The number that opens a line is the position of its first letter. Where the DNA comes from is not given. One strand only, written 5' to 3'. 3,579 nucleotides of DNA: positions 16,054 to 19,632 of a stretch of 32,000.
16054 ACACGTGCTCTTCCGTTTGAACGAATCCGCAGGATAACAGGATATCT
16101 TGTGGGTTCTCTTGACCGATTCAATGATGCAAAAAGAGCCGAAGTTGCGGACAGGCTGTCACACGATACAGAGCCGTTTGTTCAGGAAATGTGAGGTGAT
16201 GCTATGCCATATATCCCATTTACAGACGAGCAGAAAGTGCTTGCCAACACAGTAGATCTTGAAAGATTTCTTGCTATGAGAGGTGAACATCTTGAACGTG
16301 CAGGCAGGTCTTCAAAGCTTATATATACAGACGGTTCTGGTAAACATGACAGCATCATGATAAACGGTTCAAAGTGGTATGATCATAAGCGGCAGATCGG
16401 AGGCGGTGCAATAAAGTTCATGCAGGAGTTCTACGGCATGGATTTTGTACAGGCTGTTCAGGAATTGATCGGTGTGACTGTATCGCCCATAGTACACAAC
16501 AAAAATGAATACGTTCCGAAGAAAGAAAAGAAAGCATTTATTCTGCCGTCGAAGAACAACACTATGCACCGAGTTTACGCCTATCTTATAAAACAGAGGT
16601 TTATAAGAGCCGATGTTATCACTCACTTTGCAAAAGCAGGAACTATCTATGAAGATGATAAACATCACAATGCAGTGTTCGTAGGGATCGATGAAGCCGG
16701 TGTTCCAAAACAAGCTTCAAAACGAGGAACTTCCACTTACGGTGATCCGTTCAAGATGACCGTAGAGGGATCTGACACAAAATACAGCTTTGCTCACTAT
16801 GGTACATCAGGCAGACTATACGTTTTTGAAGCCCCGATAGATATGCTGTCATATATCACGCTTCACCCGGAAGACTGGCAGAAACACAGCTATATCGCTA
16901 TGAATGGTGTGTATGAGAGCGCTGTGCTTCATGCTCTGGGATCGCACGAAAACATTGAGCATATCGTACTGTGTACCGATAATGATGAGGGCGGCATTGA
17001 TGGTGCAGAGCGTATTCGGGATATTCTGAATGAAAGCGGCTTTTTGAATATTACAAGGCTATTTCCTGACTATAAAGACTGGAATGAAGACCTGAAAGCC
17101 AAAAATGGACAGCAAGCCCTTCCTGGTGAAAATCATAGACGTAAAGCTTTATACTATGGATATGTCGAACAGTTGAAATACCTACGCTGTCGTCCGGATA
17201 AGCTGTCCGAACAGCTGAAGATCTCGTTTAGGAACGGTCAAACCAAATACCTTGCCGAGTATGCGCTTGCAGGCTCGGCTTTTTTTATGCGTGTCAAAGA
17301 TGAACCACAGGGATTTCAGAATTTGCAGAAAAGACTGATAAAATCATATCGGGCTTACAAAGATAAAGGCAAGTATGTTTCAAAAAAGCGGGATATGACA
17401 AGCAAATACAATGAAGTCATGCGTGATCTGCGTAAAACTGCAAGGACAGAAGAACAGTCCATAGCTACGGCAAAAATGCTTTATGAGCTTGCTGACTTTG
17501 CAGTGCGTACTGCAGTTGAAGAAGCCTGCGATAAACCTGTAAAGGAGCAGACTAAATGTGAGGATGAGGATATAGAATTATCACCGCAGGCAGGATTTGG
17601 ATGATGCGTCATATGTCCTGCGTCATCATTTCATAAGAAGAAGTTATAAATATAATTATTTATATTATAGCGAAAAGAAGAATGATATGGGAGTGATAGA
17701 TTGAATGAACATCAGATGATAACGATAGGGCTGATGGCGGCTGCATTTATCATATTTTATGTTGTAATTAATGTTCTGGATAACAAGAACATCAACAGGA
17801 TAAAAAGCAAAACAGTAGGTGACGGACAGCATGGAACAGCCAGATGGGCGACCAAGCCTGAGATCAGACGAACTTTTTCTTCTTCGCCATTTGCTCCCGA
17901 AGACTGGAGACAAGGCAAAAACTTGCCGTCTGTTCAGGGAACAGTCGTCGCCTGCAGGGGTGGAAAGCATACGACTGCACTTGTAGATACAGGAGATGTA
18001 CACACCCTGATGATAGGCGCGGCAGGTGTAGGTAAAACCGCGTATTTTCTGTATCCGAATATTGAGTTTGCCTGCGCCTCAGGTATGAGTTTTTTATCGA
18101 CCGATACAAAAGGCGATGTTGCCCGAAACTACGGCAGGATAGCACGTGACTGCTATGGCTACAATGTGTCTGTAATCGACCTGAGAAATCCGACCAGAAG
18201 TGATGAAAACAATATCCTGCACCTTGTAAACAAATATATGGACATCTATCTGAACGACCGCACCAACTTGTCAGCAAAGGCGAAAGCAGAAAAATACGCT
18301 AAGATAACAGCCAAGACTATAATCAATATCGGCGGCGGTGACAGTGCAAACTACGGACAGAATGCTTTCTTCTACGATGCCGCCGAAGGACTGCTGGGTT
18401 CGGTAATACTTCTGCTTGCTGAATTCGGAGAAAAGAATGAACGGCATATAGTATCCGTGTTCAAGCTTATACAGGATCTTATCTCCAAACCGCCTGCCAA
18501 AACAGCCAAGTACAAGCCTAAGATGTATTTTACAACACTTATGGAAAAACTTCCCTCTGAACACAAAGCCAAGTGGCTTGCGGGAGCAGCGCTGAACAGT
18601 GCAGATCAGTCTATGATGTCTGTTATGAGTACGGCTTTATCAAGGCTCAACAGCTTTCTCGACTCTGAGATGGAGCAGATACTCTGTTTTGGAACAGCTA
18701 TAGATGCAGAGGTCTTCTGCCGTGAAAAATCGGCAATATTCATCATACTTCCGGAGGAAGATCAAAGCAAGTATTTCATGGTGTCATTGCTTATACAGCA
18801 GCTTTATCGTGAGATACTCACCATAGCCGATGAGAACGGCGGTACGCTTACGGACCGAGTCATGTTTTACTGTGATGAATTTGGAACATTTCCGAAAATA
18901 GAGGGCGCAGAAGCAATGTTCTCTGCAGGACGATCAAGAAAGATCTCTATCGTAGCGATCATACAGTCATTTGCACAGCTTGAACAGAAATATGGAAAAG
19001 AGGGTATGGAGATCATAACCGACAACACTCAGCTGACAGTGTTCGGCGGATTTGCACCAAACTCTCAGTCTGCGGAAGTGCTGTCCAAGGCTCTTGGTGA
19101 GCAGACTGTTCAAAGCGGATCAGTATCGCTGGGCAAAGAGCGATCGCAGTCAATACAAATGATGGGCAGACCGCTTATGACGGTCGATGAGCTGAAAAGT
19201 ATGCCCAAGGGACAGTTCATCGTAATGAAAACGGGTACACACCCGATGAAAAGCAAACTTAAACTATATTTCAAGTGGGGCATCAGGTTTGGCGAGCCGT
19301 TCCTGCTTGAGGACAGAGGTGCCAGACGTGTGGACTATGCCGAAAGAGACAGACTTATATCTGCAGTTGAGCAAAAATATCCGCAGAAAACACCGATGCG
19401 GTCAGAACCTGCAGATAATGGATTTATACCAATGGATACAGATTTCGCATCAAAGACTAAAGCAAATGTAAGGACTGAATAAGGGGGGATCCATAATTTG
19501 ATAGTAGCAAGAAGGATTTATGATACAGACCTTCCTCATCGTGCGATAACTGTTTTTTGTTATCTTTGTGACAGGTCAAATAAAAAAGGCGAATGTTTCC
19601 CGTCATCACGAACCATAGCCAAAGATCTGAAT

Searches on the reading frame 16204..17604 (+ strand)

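Call 20: search_protein_families(library=pfam, proteins=[window:16204-17604:+], max_evalue=0.01)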
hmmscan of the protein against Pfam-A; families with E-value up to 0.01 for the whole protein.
window:16204-17604:+ (466 aa): 3 families
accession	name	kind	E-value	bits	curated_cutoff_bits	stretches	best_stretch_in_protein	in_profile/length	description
PF13154.11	DUF3991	-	1.7e-21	76.8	24.5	1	126-201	1-73/74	Protein of unknown function (DUF3991)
PF13155.12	Toprim_2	-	8e-21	74.6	22.1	1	206-297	1-88/88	Toprim-like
PF13362.12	Toprim_3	-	0.00023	22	27.2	1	205-300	2-92/95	Toprim domain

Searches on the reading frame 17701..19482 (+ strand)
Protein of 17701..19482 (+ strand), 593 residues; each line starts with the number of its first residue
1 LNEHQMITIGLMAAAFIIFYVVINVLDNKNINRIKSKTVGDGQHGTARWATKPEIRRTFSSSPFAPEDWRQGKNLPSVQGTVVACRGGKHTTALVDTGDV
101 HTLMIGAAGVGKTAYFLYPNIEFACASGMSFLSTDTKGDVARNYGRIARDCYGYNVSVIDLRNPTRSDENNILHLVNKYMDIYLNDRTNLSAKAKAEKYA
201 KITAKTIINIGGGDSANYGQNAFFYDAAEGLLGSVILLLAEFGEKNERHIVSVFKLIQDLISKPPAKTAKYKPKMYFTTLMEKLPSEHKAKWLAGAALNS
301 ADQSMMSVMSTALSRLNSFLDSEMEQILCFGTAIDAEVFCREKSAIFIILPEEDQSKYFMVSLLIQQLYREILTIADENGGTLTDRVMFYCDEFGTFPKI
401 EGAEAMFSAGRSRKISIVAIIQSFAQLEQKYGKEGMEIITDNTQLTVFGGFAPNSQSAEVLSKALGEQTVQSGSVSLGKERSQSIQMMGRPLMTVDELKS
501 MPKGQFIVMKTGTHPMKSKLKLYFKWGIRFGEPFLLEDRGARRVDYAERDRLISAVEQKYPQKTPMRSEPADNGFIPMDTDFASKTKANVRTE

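Call 20: search_protein_families(library=pfam, proteins=[window:17701-19482:+], max_evalue=0.01)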
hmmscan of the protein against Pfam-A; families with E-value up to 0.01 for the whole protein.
window:17701-19482:+ (593 aa): 3 families
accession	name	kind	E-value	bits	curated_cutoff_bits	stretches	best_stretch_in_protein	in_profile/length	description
PF02534.20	T4SS-DNA_transf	-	2.9e-46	158.7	20.1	1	93-526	37-448/468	Type IV secretory system Conjugative DNA transfer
PF12696.13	TraG-D_C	-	1.8e-29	102.6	22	1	386-503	1-126/126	TraM recognition site of TraD and TraG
PF10412.15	TrwB_AAD_bind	-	3.9e-14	52.8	20.5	1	344-511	206-376/387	Type IV secretion-system coupling protein DNA-binding domain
